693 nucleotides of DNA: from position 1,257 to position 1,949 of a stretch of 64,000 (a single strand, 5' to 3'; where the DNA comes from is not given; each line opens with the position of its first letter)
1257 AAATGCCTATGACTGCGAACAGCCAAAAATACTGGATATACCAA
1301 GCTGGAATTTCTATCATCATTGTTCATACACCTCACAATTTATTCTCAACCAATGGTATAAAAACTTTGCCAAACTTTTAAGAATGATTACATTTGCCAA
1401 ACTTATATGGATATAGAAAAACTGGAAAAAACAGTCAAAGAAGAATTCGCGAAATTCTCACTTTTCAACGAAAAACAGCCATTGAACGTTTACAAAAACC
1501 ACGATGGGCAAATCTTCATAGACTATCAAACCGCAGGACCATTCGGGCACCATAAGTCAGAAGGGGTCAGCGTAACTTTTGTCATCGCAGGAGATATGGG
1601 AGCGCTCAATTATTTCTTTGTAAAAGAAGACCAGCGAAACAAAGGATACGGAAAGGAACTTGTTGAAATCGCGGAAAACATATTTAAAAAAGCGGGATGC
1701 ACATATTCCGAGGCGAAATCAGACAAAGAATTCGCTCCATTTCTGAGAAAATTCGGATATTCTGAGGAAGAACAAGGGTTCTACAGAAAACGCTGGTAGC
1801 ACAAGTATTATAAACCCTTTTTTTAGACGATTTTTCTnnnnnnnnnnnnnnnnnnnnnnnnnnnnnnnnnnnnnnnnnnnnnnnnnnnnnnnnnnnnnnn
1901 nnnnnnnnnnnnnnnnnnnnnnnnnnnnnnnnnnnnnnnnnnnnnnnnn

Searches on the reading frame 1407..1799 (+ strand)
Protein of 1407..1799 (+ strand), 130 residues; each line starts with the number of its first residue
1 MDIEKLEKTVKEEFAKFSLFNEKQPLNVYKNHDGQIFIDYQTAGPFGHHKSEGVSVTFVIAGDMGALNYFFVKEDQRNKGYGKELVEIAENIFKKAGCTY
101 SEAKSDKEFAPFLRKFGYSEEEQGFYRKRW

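Call 43: search_protein_families(library=pfam, proteins=[window:1407-1799:+], max_evalue=0.001)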
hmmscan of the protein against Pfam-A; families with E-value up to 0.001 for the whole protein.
window:1407-1799:+ (130 aa): 3 families
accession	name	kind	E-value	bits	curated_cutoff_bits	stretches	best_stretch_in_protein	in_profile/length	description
PF00583.31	Acetyltransf_1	-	2.8e-07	31.3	20.7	1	56-118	55-116/116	Acetyltransferase (GNAT) family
PF13508.13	Acetyltransf_7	-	4.2e-07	30.7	27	1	63-119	25-83/84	Acetyltransferase (GNAT) domain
PF13673.13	Acetyltransf_10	-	1.9e-05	25.1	23.6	1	59-125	46-114/128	Acetyltransferase (GNAT) domain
